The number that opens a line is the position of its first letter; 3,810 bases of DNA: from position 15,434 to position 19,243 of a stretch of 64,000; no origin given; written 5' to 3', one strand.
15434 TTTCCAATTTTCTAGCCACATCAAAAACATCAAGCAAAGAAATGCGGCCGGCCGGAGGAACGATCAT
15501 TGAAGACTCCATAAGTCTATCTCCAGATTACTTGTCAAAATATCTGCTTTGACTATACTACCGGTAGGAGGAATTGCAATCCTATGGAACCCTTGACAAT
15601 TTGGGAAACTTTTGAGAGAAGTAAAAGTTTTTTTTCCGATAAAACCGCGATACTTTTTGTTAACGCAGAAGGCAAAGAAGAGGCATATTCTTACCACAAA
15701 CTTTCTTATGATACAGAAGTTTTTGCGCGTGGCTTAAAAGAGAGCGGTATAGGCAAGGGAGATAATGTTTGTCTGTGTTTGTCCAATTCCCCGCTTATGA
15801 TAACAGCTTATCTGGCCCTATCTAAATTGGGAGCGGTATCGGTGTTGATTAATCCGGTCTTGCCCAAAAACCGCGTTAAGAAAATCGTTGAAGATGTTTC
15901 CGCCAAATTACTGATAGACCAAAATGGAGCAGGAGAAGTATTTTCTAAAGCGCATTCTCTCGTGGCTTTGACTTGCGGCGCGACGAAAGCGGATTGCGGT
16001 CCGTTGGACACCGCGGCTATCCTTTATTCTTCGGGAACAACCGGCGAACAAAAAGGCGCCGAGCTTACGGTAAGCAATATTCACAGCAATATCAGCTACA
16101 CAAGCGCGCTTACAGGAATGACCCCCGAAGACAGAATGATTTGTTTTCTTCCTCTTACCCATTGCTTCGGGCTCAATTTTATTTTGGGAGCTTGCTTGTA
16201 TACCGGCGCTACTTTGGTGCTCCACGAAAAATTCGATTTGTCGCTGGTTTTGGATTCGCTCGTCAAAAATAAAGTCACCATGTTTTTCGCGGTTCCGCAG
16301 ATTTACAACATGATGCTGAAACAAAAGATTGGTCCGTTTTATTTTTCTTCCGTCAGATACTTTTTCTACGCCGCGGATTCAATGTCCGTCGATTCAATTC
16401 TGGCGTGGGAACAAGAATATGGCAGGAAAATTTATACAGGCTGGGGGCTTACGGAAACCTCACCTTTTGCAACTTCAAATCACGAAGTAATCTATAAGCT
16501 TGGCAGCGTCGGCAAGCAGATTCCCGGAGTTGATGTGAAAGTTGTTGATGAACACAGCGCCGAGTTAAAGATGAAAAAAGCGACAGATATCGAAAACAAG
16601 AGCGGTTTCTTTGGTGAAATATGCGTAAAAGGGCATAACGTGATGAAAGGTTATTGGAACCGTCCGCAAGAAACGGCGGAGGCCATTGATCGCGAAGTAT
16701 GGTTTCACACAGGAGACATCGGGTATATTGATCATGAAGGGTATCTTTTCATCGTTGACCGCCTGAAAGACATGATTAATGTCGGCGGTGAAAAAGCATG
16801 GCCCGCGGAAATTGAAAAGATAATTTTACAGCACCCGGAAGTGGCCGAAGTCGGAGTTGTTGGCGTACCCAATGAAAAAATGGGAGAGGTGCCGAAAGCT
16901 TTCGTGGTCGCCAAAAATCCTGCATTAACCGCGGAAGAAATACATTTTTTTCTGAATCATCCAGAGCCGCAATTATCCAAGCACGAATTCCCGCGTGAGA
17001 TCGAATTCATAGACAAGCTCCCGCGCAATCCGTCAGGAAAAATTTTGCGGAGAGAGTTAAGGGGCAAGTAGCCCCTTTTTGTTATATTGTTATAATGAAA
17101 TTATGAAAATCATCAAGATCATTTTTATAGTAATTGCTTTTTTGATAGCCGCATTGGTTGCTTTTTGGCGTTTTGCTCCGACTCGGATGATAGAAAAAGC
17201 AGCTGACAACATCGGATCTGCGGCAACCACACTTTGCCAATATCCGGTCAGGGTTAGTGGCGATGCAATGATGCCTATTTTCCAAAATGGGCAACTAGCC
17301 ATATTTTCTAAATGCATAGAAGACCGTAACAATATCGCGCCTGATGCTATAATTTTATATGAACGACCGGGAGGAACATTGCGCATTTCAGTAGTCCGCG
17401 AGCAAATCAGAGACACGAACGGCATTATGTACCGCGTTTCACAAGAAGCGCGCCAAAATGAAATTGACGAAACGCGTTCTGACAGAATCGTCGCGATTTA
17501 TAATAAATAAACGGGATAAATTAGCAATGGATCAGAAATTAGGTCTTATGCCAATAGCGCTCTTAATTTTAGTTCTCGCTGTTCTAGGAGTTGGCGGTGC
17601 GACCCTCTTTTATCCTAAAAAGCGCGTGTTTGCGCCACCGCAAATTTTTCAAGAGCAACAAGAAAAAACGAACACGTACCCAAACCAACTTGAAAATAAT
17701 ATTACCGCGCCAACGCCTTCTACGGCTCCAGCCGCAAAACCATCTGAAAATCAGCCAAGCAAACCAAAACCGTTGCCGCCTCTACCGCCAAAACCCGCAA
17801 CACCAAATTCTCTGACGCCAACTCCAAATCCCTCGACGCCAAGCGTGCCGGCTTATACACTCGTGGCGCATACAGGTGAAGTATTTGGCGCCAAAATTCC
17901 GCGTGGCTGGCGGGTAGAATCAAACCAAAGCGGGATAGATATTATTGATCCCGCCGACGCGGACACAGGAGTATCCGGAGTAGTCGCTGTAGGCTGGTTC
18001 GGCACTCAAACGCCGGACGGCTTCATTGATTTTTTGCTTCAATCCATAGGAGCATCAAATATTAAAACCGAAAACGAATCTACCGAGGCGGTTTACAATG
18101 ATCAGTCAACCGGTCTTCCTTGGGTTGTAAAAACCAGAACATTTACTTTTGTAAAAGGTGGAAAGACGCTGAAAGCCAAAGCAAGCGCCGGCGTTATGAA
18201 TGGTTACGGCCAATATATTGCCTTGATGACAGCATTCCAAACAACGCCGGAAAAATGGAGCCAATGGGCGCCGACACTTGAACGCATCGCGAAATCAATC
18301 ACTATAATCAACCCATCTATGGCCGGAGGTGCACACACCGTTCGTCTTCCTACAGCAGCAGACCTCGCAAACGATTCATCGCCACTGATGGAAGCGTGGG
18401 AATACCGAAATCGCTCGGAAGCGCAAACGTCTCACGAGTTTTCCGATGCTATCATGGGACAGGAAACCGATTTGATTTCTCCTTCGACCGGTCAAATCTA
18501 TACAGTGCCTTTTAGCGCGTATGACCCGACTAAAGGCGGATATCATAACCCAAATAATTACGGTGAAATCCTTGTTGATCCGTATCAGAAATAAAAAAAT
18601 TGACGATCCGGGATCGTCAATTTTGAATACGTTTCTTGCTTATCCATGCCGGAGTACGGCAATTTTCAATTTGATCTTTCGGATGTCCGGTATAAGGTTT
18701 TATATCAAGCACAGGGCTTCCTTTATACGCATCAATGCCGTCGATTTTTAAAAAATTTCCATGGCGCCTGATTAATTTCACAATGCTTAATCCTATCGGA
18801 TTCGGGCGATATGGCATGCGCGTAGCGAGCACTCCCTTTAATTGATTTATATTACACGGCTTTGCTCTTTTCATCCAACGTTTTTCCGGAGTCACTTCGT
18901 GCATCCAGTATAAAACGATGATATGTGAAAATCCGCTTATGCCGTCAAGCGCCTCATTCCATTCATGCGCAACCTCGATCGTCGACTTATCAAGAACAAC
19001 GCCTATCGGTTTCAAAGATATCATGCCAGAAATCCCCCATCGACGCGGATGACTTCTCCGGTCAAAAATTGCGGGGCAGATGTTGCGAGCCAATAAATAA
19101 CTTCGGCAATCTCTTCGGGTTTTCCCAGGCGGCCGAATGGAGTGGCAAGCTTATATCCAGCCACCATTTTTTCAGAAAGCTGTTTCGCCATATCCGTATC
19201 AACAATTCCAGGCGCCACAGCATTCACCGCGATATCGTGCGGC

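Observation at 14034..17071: Divergent HAL/PAL-family lyase (with an NSG instead of ASG MIO triad) and aryl/acyl-CoA ligase pair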

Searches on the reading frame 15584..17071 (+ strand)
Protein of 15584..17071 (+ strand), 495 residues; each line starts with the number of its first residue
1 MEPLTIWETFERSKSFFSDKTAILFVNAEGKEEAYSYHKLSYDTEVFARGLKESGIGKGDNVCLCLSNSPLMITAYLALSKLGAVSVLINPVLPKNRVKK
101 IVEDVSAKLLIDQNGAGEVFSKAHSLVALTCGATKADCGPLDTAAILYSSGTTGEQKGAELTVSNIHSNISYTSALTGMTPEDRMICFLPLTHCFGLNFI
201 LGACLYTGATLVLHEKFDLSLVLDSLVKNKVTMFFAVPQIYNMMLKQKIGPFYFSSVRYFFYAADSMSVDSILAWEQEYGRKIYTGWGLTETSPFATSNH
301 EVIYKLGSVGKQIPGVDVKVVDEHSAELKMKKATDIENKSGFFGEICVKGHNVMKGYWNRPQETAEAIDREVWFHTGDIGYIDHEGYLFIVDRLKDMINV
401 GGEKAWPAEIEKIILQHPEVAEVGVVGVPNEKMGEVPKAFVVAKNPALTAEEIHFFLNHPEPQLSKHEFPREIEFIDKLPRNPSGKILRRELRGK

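Call 6: search_protein_families(library=pfam, proteins=[window:15584-17071:+])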
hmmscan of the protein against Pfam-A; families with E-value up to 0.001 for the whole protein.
window:15584-17071:+ (495 aa): 2 families
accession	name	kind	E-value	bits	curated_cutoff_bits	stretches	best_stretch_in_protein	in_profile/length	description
PF00501.34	AMP-binding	-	1.2e-76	258.5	29.9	1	11-358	2-384/384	AMP-binding enzyme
PF13193.12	AMP-binding_C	-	2.1e-18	67.4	24.5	1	409-486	1-76/76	AMP-binding enzyme C-terminal domain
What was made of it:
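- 15584..17071 (+): 495-aa ANL (AMP-forming) acyl-CoA ligase; proposed arylacrylate (cinnamate-type):CoA ligase. AMP-binding + AMP-binding_C (call 6).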

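Call 7: search_protein_families(library=ncbifam, proteins=[window:15584-17071:+])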
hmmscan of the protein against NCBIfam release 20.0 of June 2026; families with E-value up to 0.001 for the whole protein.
window:15584-17071:+ (495 aa): 107 families (the best 25 are shown)
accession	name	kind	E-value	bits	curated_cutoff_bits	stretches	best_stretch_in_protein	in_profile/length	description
NF004837.0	PRK06187.1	subfamily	7.9e-120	400.6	476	2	137-494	166-520/531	long-chain-fatty-acid--CoA ligase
NF004114.0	PRK05605.1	equivalog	3.2e-90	303.1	766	2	139-493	219-566/575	long-chain-fatty-acid--CoA ligase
NF005801.1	PRK07656.1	equivalog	2e-89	300.6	657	2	133-493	156-500/500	FadD3 family acyl-CoA ligase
NF006182.0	PRK08316.1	subfamily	1.4e-88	297.6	663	2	142-494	172-515/523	fatty acyl-CoA synthetase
NF002966.0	PRK03640.1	equivalog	2.5e-86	290.2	556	1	31-493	24-477/483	o-succinylbenzoate--CoA ligase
NF006181.0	PRK08314.1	subfamily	3.8e-86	289.6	705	2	133-493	196-551/563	long-chain-fatty-acid--CoA ligase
TIGR01923.1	menE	equivalog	2e-83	280.7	330.15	1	36-492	1-442/442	o-succinylbenzoate--CoA ligase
NF009233.0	PRK12583.1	subfamily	3.1e-83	280.1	832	2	130-493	190-547/558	fatty acid CoA ligase family protein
NF005702.0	PRK07514.1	subfamily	1.3e-80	271.2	558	2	133-494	149-498/506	malonyl-CoA synthase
NF005463.0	PRK07059.1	subfamily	3.4e-79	266.7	869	1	135-494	198-554/557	long-chain-fatty-acid--CoA ligase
NF005307.0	PRK06839.1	equivalog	4.6e-78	263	748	1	30-492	23-489/496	o-succinylbenzoate--CoA ligase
NF005857.1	PRK07786.1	exception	1.5e-74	251.3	733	2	140-494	165-510/513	fatty-acid--CoA ligase FadD5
NF006523.0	PRK08974.1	equivalog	1.6e-74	251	884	1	140-494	205-551/561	long-chain-fatty-acid--CoA ligase FadD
TIGR03205.1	pimA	equivalog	1.1e-73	248.5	705.6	1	139-493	190-541/541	dicarboxylate--CoA ligase PimA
NF004229.0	PRK05677.1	subfamily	2.7e-73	247.3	879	1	134-494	200-553/563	long-chain-fatty-acid--CoA ligase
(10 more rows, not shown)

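Call 33: find_homologous_proteins(query=window:15584-17071:+)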
Query window:15584-17071:+ (495 aa): 7947 proteins with E <= 0.001 among 8000 candidates; the best 120 are listed.
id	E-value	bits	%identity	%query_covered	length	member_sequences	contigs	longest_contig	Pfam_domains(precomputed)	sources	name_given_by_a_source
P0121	0.0e+0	1128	100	99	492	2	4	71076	PF00501.35,PF13193.13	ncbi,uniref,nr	ncbi:hypothetical protein A2W54_03580 [Candidatus Giovannonibacteria bacterium RIFCSPHIGHO2_02_43_13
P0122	3.8e-261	885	78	100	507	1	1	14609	PF00501.35,PF13193.13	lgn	-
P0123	2.6e-257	872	78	100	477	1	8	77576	PF00501.35,PF13193.13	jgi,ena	-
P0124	7.2e-256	868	77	100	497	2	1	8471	PF00501.35,PF13193.13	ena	-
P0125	1.7e-255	866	75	100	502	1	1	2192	PF00501.35,PF13193.13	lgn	-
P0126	8.0e-253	858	78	100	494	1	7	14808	PF00501.35,PF13193.13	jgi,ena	-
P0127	3.9e-246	836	74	100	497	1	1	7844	PF00501.35,PF13193.13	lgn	-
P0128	8.0e-240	815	73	100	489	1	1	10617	PF00501.35,PF13193.13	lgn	-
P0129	1.2e-227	775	69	100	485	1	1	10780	PF00501.35,PF13193.13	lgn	-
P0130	8.3e-220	749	69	100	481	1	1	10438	PF00501.35,PF13193.13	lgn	-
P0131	1.8e-215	734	66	100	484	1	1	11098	PF00501.35,PF13193.13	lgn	-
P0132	4.6e-214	730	67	100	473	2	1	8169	PF00501.35,PF13193.13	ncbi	-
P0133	2.7e-213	727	66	99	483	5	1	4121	PF00501.35,PF13193.13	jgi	-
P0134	4.7e-213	726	67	99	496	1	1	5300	PF00501.35,PF13193.13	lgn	-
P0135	1.7e-212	725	100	65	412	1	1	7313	PF00501.35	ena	-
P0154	8.9e-128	445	47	99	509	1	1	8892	PF00501.35,PF13193.13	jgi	jgi:long-chain acyl-CoA synthetase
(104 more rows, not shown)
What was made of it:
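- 15584..17071 (+): Its clade P0121-P0154 lies on the same contigs as the lyase clade (call 33).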

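Call 35: search_solved_structures(query=window:15584-17071:+, max_evalue=1e-40)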
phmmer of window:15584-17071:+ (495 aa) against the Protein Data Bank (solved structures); distinct sequences matched with E-value up to 1e-40: 41.
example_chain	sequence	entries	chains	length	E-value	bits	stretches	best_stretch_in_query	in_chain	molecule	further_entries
5bsw_A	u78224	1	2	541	9.1e-71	242.2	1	18-495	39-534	4-coumarate--CoA ligase 2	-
5bsm_A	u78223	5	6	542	5e-70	239.8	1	136-495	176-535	4-coumarate--CoA ligase 2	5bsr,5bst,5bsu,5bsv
5u95_A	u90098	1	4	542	9.2e-70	238.9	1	136-495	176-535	4-coumarate--CoA ligase 2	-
5x8f_A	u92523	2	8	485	1.5e-62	215.1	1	40-493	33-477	2-succinylbenzoate--CoA ligase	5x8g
5buq_A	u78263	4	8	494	1.6e-62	215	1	40-493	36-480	2-succinylbenzoate--CoA ligase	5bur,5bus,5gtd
3r44_A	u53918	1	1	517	1.7e-62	214.9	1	51-493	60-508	fatty acyl CoA synthetase FADD13 (FATTY-ACYL-CoA SYNTHETASE)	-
3a9u_A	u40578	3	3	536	2e-62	214.7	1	32-494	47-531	4-coumarate--CoA ligase | 4-coumarate:CoA ligase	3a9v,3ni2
8wev_A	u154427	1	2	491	5.9e-62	213.2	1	34-493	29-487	Feruloyl-CoA Synthetase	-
8weu_A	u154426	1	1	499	6.2e-62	213.1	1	34-493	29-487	Fatty-acyl-CoA synthase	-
3tsy_A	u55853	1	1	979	6.3e-61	209.8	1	136-495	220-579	Fusion Protein 4-coumarate--CoA ligase 1, Resveratrol synthase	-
8r2q_A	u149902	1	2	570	7.7e-58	199.6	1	143-493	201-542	Probable fatty-acid-CoA ligase FadD5 (Fatty-acid-CoA synthetase) (Fatty-acid-CoA synthase)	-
4fuq_A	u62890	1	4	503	5e-55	190.3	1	50-493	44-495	Malonyl CoA synthetase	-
4gxr_A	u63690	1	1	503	6.9e-55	189.9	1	50-493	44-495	Malonyl CoA synthetase, Benzoate-CoA ligase Chimeric protein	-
4gxq_A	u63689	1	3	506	1.1e-54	189.1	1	51-493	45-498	Malonyl CoA synthetase, Benzoate-CoA ligase Chimeric protein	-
4fut_A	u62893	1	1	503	3.2e-54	187.7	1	50-493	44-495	Malonyl CoA synthetase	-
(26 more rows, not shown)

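Call 51: search_solved_structures(query=window:15584-17071:+, max_evalue=1e-60, show_alignments=1)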
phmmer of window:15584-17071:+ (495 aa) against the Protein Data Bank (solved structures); distinct sequences matched with E-value up to 1e-60: 10.
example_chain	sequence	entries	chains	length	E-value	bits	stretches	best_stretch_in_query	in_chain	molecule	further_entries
5bsw_A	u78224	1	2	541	9.1e-71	242.2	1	18-495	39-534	4-coumarate--CoA ligase 2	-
5bsm_A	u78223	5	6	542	5e-70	239.8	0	136-495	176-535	4-coumarate--CoA ligase 2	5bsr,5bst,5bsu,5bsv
5u95_A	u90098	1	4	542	9.2e-70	238.9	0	136-495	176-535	4-coumarate--CoA ligase 2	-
5x8f_A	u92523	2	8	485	1.5e-62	215.1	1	40-493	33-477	2-succinylbenzoate--CoA ligase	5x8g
5buq_A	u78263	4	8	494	1.6e-62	215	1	40-493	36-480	2-succinylbenzoate--CoA ligase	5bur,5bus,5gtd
3r44_A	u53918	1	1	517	1.7e-62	214.9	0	51-493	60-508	fatty acyl CoA synthetase FADD13 (FATTY-ACYL-CoA SYNTHETASE)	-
3a9u_A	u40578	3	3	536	2e-62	214.7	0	32-494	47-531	4-coumarate--CoA ligase | 4-coumarate:CoA ligase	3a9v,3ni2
8wev_A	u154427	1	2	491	5.9e-62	213.2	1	34-493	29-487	Feruloyl-CoA Synthetase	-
8weu_A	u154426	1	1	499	6.2e-62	213.1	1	34-493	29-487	Fatty-acyl-CoA synthase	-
3tsy_A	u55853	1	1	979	6.3e-61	209.8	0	136-495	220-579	Fusion Protein 4-coumarate--CoA ligase 1, Resveratrol synthase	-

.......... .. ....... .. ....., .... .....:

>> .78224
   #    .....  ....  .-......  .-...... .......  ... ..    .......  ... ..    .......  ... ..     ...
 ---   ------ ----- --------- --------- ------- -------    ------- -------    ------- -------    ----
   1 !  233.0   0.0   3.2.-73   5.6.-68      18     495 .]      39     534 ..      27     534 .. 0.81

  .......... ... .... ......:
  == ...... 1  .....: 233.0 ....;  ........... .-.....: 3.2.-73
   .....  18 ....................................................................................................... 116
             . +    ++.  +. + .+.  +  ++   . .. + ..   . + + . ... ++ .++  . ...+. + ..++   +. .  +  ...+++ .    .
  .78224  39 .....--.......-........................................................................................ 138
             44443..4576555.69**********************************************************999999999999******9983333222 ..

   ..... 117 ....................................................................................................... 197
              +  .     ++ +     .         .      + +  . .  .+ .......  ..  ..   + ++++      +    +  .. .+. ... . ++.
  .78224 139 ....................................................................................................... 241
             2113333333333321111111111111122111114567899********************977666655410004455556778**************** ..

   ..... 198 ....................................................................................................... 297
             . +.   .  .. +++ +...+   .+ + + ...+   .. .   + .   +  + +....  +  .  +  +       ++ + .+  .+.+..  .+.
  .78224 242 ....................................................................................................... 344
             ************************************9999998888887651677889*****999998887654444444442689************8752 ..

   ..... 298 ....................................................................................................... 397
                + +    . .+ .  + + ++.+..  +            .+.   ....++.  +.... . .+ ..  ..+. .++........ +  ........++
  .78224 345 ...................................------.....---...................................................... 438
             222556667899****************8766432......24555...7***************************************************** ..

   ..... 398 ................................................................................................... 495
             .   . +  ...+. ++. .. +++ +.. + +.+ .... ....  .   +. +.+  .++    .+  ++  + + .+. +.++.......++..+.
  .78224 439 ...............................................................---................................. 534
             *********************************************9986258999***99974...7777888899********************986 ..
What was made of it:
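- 15584..17071 (+): Best PDB match Nt4CL2 5bsw at 242 bits, against MenE, FadD13 and feruloyl-CoA synthetase at 213-215 (calls 35, 51).
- On ANL superfamily acyl/aryl-CoA ligase of the 4CL-like type: Call 6; Nt4CL2 5bsw residues 39-534 aligned to query residues 18-495, 242 bits (calls 35, 51)
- The best solved relative of the ligase is 4-coumarate-CoA ligase (calls 35, 51).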

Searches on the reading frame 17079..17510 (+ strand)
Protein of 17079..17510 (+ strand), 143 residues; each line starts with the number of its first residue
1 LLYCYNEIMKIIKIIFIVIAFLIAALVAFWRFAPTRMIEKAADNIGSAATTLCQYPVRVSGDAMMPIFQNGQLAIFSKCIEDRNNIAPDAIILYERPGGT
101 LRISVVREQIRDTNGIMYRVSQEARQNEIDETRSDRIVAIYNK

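Call 6: search_protein_families(library=pfam, proteins=[window:17079-17510:+])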
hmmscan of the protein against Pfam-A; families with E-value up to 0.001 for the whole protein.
window:17079-17510:+ (143 aa): 0 families

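Call 7: search_protein_families(library=ncbifam, proteins=[window:17079-17510:+])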
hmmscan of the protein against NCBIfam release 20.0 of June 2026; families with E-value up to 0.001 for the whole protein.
window:17079-17510:+ (143 aa): 1 family
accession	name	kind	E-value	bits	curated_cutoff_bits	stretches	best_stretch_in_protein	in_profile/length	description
TIGR02228.1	sigpep_I_arch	equivalog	0.00072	19.5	51.85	0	10-100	2-75/158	signal peptidase I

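Call 21: search_protein_families(library=pfam, proteins=[window:17079-17510:+], max_evalue=5)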
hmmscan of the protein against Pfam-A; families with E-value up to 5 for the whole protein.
window:17079-17510:+ (143 aa): 3 families
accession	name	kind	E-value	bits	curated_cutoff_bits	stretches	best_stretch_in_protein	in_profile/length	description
PF00717.28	Peptidase_S24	-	0.077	13.1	23.3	1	53-79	34-60/116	Peptidase S24-like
PF10907.13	DUF2749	-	0.15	12.5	25.5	1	10-51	2-46/72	Protein of unknown function (DUF2749)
PF23906.1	DUF7248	-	0.51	10.8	27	1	6-33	7-34/58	Family of unknown function (DUF7248)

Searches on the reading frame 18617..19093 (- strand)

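Call 21: search_protein_families(library=pfam, proteins=[window:18617-19093:-], max_evalue=5)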
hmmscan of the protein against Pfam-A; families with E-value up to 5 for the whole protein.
window:18617-19093:- (158 aa): 2 families
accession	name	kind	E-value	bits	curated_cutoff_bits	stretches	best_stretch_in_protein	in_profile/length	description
PF01980.22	TrmO_N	-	2.9e-30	105.3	26.8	1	35-135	12-112/116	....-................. O N-terminal domain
PF11070.13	DUF2871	-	0.3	11.8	27.4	1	37-61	97-121/134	Protein of unknown function (DUF2871)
